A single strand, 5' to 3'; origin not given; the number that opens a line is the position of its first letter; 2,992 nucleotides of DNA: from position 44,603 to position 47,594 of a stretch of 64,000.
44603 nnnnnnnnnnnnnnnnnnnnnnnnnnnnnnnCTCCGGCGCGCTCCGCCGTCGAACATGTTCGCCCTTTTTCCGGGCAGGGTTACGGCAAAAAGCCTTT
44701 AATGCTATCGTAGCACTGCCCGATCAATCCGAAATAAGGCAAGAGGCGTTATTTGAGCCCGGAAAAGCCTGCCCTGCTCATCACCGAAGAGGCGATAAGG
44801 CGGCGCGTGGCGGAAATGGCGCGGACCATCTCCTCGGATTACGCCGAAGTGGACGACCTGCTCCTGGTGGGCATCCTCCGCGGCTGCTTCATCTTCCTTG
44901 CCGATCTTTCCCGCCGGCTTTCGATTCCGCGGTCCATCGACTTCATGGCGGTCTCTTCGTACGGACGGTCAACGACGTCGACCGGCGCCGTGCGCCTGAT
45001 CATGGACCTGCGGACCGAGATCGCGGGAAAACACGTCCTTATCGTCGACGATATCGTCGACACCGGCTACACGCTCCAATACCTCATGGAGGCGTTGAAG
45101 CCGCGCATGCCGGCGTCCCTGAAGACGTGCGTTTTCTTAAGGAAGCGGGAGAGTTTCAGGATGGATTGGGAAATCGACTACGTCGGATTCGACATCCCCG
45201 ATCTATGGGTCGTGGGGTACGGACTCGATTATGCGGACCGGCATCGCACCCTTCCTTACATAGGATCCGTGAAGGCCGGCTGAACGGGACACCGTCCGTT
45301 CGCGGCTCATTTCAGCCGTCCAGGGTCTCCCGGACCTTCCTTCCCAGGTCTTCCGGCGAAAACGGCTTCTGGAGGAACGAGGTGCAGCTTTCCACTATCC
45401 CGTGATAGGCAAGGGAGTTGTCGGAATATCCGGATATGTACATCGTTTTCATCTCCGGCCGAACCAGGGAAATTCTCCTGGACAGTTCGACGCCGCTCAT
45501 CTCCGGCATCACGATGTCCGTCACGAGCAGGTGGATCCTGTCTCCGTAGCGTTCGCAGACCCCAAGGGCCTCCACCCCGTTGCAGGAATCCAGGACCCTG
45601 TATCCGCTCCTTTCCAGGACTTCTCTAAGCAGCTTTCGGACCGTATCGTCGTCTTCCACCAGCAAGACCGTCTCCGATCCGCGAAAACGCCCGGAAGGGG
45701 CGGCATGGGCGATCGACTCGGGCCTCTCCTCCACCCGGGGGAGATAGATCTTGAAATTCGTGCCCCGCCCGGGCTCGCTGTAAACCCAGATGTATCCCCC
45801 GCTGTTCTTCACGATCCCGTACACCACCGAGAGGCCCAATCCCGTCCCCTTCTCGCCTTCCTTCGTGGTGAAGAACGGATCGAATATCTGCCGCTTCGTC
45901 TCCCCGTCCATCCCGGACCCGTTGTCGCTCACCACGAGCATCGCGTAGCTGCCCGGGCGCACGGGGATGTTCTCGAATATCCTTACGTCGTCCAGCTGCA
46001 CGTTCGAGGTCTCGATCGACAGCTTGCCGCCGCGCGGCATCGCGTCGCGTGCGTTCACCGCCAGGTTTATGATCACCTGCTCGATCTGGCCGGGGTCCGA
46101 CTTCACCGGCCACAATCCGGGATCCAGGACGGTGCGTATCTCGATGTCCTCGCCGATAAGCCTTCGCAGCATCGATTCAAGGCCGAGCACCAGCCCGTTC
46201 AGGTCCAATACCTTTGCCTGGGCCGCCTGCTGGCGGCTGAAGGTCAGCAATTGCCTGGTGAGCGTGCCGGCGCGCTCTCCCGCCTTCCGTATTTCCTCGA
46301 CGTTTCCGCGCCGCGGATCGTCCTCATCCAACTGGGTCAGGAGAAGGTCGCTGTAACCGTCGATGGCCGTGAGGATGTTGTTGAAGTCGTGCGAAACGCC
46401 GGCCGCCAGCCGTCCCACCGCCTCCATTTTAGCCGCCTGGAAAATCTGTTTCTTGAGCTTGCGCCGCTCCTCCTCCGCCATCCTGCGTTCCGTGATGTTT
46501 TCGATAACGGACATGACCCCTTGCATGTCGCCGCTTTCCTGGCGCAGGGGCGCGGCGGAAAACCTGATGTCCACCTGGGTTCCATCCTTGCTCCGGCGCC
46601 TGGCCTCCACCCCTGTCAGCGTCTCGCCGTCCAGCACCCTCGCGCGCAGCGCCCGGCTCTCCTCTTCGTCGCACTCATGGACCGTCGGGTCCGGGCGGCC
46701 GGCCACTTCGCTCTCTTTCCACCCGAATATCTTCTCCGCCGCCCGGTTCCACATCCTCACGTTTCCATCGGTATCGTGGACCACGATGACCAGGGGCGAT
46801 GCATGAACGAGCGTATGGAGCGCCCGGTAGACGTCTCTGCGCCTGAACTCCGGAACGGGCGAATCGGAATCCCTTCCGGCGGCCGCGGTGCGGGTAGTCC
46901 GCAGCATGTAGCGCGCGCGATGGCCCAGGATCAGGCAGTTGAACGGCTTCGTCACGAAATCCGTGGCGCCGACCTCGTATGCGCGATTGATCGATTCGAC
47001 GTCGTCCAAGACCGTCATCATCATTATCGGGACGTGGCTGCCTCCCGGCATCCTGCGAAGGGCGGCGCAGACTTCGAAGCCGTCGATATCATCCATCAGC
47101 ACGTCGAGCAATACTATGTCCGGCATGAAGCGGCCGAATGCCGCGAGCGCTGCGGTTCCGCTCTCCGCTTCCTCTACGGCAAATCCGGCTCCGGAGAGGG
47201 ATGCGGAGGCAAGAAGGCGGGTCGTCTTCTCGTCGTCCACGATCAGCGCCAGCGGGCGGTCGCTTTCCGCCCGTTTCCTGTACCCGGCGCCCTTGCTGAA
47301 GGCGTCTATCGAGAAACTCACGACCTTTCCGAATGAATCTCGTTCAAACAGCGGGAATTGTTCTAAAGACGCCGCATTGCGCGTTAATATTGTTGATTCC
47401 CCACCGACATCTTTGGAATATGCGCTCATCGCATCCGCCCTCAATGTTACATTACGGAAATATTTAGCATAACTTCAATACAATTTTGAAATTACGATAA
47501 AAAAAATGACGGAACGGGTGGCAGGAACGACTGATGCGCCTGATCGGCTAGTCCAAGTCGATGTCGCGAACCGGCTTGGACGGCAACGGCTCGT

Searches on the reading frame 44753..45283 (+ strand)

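Call 24: search_protein_families(library=pfam, proteins=[window:44753-45283:+], max_evalue=0.001)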
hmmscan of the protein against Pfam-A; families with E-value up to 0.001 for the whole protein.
window:44753-45283:+ (176 aa): 1 family
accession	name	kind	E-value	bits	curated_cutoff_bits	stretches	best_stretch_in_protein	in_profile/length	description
PF00156.33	Pribosyltran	-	6e-30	104.1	26.3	1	13-160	9-157/158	Phosphoribosyl transferase domain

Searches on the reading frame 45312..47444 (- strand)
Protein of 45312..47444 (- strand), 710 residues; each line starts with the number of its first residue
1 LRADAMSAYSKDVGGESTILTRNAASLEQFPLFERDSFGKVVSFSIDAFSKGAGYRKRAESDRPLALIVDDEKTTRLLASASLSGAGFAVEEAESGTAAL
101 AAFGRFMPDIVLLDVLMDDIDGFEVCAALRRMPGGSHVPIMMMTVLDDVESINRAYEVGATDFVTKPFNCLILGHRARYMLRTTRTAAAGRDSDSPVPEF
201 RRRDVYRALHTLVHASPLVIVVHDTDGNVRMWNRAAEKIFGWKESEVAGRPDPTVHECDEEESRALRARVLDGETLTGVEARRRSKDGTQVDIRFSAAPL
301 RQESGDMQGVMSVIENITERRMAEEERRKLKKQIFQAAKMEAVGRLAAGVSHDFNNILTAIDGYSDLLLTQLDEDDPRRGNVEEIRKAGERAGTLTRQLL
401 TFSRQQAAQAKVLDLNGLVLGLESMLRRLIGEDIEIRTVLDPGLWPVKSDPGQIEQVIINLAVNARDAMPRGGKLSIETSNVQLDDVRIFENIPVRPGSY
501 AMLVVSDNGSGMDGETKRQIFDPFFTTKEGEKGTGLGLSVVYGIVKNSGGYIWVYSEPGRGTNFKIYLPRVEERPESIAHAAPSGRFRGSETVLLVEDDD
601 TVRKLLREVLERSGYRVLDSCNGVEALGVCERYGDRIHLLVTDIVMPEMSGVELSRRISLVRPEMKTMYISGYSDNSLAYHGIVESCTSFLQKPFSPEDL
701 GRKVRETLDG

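Call 24: search_protein_families(library=pfam, proteins=[window:45312-47444:-], max_evalue=0.001)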
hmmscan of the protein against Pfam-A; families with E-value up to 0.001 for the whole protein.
window:45312-47444:- (710 aa): 9 families
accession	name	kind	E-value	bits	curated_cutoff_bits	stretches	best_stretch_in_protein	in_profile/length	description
PF00072.30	Response_reg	-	9.9e-47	158.1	30.2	2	67-169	2-102/111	Response regulator receiver domain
PF02518.31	HATPase_c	-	3.2e-22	79.5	26.4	1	450-570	2-109/111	Histidine kinase-, DNA gyrase B-, and HSP90-like ATPase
PF00989.32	PAS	-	1.9e-15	57.3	22.6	1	209-315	3-111/113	PAS fold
PF08448.16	PAS_4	-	3.6e-15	56.6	23.1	1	214-321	2-109/110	PAS fold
PF00512.31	HisKA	-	3.7e-12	46.5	26.9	1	344-407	3-65/66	His Kinase A (phospho-acceptor) domain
PF13426.13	PAS_9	-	1.7e-09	38.3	27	1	220-319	4-103/103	PAS domain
PF08447.18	PAS_3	-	8.5e-08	32.8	25.6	1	231-313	3-88/89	PAS fold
PF13188.13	PAS_8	-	2.8e-07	30.7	21.8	1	209-260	3-55/65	PAS domain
PF13596.12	PAS_10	-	4.1e-05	24.6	22.1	1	210-318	2-106/106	PAS domain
